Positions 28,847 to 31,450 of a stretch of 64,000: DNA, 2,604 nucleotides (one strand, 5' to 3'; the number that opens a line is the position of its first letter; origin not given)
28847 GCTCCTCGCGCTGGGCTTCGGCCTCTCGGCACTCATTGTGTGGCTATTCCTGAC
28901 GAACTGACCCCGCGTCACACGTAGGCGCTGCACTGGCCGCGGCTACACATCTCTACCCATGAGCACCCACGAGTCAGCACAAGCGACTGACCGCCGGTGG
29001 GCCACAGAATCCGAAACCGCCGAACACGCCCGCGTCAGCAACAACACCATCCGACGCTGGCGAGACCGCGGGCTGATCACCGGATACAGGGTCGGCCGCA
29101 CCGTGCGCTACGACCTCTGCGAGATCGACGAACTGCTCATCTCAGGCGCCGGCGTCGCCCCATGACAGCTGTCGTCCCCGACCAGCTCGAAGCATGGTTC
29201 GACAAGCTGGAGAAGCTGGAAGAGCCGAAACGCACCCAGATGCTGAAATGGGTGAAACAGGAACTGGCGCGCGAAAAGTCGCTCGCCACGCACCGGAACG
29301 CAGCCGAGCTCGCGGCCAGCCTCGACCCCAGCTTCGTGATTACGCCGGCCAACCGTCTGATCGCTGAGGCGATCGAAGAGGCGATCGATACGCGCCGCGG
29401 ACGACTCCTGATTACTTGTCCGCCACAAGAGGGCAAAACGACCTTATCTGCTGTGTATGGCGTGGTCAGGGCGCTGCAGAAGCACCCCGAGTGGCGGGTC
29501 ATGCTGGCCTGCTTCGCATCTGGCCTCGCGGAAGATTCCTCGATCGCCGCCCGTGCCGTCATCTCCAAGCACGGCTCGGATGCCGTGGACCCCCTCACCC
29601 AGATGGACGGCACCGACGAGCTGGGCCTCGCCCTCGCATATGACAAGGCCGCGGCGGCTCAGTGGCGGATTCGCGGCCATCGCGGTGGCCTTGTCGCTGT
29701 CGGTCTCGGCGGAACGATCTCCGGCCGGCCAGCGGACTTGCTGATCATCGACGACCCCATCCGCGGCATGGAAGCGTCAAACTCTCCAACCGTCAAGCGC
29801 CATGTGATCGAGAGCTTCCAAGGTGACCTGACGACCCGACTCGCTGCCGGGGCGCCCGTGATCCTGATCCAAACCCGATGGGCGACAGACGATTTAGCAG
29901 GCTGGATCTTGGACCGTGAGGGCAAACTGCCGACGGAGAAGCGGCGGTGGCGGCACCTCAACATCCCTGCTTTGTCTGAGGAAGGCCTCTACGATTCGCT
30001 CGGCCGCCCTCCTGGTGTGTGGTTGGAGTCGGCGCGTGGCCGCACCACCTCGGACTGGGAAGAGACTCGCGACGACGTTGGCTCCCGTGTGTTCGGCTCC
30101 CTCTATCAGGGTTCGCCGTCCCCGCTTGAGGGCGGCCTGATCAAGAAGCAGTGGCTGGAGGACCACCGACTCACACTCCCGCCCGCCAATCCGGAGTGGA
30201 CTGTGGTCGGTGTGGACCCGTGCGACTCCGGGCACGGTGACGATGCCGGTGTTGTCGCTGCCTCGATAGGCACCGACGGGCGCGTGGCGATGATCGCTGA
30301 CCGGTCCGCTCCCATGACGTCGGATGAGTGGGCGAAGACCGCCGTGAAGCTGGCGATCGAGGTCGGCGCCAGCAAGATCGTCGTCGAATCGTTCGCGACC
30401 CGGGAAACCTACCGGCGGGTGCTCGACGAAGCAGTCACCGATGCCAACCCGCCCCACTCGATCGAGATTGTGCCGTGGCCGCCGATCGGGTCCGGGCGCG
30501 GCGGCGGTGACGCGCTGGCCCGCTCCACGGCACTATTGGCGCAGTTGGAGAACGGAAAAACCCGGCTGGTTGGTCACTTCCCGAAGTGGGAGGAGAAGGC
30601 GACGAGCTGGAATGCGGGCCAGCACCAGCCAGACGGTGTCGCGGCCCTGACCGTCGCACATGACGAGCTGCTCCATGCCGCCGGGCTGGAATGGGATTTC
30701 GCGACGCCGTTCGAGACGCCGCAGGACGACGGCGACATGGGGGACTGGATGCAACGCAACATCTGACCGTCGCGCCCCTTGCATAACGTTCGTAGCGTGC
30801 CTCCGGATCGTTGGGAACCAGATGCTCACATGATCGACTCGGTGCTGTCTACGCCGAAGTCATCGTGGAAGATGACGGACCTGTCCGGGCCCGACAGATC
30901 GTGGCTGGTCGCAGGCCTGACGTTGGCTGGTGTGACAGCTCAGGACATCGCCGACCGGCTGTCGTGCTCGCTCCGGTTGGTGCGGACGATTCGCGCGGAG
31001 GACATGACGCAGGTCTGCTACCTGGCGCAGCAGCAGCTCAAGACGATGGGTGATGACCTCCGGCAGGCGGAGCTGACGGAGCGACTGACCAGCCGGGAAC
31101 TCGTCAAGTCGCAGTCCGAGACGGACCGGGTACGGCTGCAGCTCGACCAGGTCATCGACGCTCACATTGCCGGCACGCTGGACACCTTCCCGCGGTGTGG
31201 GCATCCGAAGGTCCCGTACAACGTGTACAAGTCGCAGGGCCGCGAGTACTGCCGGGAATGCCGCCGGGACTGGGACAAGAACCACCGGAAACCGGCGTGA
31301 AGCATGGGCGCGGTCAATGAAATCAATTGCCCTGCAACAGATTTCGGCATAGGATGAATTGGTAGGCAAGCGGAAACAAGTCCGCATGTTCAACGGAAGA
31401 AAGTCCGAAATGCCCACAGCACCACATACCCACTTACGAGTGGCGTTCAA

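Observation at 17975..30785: Exact 12-mer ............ three times, all intergenic, with Cluster-K-like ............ start-associated boxes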

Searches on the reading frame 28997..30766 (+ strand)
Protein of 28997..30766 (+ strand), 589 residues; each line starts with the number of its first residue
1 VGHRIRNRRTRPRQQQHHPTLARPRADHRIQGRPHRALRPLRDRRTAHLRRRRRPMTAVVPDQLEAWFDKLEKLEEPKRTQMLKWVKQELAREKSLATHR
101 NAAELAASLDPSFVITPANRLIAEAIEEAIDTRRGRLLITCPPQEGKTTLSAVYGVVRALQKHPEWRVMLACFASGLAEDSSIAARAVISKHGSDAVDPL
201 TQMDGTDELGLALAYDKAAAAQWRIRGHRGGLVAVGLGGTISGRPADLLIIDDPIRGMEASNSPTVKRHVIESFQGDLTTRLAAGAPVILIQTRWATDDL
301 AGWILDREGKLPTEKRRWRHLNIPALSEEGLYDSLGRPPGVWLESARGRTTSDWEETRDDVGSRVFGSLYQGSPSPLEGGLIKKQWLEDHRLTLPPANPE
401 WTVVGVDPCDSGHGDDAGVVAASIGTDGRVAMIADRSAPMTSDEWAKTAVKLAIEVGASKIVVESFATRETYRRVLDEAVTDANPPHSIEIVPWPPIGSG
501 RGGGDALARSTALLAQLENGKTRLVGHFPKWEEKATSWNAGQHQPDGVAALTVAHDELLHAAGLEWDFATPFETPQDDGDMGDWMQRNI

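Call 17: search_protein_families(library=pfam, proteins=[window:28997-30766:+], max_evalue=0.01)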
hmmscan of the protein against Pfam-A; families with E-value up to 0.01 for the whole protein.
window:28997-30766:+ (589 aa): 1 family
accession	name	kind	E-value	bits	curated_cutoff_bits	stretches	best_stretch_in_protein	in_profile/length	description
PF17289.8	Terminase_6C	-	0.0032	17.9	22.6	1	404-540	1-123/155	Terminase RNaseH-like domain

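Call 18: search_protein_families(library=phrogs, proteins=[window:28997-30766:+], max_evalue=0.001)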
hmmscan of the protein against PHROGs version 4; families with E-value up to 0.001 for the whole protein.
window:28997-30766:+ (589 aa): 4 families
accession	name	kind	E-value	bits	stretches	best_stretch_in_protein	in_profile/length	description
phrog_38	-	head and packaging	3.2e-83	281.7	1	63-588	240-743/760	terminase large subunit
phrog_4758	-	head and packaging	1.2e-36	127.3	1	106-330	29-240/243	terminase large subunit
phrog_30251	-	head and packaging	4.7e-13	49.3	1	136-330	57-244/799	terminase large subunit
phrog_5573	-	head and packaging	6.3e-09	36.6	1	312-465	6-147/250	terminase large subunit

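Call 39: find_homologous_proteins(query=window:28997-30766:+, max_evalue=1e-50)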
Query window:28997-30766:+ (589 aa): 211 proteins with E <= 1e-50 among 8000 candidates; the best 120 are listed.
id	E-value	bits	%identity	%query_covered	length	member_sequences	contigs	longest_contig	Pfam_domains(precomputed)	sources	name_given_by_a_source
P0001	0.0e+0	1210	100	91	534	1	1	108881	-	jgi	jgi:hypothetical protein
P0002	0.0e+0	1049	87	91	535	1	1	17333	-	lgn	-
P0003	0.0e+0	1048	87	91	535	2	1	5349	-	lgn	-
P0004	0.0e+0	1020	86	58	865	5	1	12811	PF14890.12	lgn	-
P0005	1.4e-296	1003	83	91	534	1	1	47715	-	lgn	-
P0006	3.2e-286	969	80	91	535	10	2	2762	-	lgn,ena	-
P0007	6.5e-279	945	78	91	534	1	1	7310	-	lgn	-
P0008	2.0e-272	923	77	91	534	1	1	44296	-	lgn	-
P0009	1.3e-266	904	76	90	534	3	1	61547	-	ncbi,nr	ncbi:terminase [Mycobacterium phage Argie]|nr:terminase [Mycobacterium phage Argie]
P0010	3.0e-266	903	76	90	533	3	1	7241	-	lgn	-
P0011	6.6e-260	882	75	90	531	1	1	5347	PF17289.9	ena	-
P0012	1.7e-258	877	74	90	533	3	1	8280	PF17289.9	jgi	jgi:hypothetical protein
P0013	1.5e-257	874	73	90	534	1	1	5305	PF17289.9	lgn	-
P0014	8.5e-254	862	72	91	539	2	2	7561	-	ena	-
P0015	5.9e-252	856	73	51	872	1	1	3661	PF01079.26,PF14890.12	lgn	-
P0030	1.4e-144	501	75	51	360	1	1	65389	PF14890.12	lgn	-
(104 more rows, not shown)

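Call 40: find_encoding_contigs(protein=P0002, flank=10000, max_places=2)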
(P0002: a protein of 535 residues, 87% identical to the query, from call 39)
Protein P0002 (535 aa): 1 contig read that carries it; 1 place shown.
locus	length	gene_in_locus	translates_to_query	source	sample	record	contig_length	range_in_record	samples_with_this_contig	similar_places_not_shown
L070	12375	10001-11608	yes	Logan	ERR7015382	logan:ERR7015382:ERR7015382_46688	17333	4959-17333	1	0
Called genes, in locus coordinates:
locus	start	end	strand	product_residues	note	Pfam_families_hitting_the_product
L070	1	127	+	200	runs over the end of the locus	-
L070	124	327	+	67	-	-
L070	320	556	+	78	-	-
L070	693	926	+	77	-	-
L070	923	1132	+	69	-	-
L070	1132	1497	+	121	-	-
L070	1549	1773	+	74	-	-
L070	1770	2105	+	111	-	-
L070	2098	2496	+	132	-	-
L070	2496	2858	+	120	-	-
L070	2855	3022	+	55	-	-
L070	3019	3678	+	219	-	-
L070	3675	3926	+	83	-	-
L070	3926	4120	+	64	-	-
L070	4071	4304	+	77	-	-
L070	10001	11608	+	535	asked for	-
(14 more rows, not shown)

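Call 41: find_encoding_contigs(protein=P0005, flank=10000, max_places=2)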
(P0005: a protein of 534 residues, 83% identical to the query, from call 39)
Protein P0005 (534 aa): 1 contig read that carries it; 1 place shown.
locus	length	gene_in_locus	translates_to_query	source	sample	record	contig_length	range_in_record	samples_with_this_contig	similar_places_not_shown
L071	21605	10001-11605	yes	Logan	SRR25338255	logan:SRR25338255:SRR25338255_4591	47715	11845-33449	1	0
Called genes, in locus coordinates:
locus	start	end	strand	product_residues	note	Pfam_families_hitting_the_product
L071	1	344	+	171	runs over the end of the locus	-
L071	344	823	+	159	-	-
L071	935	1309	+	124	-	-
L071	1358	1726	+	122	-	PF19563:DUF6085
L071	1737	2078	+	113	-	-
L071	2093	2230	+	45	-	-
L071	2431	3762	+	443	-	PF22555:DAM-like-phage1, PF22559:GNAT-phage-like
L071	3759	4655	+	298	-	PF02195:ParB_N (weak)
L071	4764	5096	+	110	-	-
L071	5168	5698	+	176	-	-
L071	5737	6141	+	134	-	PF26991:DUF8317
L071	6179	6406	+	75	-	-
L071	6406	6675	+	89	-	-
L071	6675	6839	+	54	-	-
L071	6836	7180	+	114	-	-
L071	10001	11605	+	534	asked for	-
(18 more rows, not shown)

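Call 42: find_encoding_contigs(protein=P0008, flank=10000, max_places=2)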
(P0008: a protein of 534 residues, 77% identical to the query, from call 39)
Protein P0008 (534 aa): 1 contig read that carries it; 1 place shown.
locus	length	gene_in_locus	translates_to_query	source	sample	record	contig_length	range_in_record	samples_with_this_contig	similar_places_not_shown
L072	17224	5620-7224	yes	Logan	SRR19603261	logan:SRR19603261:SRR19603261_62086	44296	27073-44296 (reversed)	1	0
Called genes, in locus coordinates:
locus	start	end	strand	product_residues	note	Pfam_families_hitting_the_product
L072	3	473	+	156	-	?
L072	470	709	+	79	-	-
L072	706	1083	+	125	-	-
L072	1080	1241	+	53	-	-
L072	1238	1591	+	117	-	-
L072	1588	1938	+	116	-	PF05305:DUF732 (weak)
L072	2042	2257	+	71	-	-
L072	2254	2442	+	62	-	-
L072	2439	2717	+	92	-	-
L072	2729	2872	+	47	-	-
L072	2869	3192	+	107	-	-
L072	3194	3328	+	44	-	-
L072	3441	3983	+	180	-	-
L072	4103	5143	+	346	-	PF06067:DUF932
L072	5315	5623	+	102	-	PF13560:HTH_31 (weak)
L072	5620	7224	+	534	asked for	-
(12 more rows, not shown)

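Call 55: find_encoding_contigs(protein=P0004, flank=10000, max_places=1)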
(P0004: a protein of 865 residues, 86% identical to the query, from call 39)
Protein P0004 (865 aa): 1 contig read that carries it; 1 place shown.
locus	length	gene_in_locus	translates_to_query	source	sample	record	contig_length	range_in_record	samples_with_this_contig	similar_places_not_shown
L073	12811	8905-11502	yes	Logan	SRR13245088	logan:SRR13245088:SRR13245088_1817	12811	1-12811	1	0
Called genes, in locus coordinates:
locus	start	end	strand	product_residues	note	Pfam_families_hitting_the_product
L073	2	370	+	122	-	?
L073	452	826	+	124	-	-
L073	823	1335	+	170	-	-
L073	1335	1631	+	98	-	-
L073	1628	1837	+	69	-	-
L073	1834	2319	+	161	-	-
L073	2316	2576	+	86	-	-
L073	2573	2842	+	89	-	-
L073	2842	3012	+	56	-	-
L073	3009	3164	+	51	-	-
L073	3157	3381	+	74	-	-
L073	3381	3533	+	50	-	-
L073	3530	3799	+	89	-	-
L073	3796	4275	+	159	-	-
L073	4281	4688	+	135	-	-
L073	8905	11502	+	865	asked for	PF14890:Intein_splicing (weak)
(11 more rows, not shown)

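Call 56: find_encoding_contigs(protein=P0030, flank=10000, max_places=1)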
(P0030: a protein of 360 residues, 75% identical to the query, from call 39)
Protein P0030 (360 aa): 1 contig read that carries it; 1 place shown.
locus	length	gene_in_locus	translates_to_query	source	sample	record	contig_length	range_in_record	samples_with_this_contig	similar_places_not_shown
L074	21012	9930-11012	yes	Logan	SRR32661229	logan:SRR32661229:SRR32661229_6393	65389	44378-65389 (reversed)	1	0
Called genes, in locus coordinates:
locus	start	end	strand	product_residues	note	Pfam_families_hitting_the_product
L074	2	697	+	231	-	?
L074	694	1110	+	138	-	-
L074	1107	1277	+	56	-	-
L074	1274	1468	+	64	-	-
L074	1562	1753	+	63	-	-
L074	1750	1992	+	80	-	-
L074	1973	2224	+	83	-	-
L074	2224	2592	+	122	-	-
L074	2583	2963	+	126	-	-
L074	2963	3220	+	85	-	-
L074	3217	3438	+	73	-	-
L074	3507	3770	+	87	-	-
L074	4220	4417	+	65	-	-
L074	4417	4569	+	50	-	-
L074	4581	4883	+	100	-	-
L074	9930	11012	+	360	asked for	PF14890:Intein_splicing (weak)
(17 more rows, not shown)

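Call 57: find_encoding_contigs(protein=P0003, flank=10000, max_places=1)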
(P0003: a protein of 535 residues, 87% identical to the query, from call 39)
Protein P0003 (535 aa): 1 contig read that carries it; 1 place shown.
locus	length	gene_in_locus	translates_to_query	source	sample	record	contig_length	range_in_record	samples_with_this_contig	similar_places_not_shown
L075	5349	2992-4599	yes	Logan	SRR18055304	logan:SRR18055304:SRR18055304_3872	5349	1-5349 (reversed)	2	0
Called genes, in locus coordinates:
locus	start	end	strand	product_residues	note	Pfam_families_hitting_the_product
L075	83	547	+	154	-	-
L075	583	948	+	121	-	-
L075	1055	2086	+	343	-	PF06067:DUF932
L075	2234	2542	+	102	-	PF12844:HTH_19 (weak), PF13560:HTH_31, PF01381:HTH_3 (weak)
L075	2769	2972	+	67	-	PF12728:HTH_17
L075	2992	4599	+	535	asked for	-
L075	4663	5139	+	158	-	-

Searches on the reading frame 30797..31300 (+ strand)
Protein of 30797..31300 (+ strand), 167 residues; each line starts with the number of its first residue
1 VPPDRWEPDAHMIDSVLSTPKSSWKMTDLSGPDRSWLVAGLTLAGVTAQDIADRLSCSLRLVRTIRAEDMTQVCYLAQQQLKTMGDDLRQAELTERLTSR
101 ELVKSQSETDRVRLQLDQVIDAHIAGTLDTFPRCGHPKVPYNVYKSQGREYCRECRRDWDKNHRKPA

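Call 17: search_protein_families(library=pfam, proteins=[window:30830-31300:+], max_evalue=0.01)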
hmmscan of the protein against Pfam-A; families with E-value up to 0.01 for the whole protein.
window:30830-31300:+ (156 aa): 1 family
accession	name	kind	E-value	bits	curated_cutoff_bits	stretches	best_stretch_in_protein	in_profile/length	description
PF13384.12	HTH_23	-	0.0092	16.2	24.6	0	26-55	9-38/50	Homeodomain-like domain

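Call 18: search_protein_families(library=phrogs, proteins=[window:30830-31300:+], max_evalue=0.001)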
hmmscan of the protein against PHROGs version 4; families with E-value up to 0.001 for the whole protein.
window:30830-31300:+ (156 aa): 2 families
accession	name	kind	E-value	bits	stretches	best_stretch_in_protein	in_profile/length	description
phrog_928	-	unknown function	4.2e-58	197.4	1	1-154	23-178/187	-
phrog_25770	-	unknown function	7.4e-24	85.5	1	12-113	49-150/160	-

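Call 98: search_protein_families(library=pfam, proteins=[window:30797-31300:+], max_evalue=0.01)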
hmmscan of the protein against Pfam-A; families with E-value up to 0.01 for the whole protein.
window:30797-31300:+ (167 aa): 0 families

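Call 99: search_protein_families(library=phrogs, proteins=[window:30797-31300:+], max_evalue=0.001)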
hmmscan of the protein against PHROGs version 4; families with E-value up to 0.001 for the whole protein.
window:30797-31300:+ (167 aa): 2 families
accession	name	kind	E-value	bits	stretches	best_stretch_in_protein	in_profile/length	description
phrog_928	-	unknown function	1.1e-63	215.6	1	3-165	14-178/187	-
phrog_25770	-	unknown function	7.6e-28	98.5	1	3-124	32-150/160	-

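Call 107: search_solved_structures(query=window:30797-31300:+, max_evalue=10)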
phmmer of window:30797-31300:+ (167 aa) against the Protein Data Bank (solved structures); distinct sequences matched with E-value up to 10: 1.
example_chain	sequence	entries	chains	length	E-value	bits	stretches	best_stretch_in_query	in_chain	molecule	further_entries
1vz0_A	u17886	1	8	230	0.23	14.6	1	34-97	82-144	Chromosome-partitioning protein Spo0J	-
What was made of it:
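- Tried and rejected: PDB sequence search for the HTH protein after site C. Only a marginal Spo0J match was found (E = 0.23, call 107).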

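Call 108: search_protein_families(library=ncbifam, proteins=[window:30797-31300:+], max_evalue=0.1)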
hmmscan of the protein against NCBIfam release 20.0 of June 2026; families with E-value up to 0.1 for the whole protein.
window:30797-31300:+ (167 aa): 2 families
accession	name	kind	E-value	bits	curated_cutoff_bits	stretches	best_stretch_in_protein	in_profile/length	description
NF008889.0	PRK11924.1-1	subfamily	0.0012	18.5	181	1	43-80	133-169/173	RNA polymerase sigma factor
TIGR03879.1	near_KaiC_dom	domain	0.062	13.8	65.1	0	96-128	49-80/91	probable regulatory domain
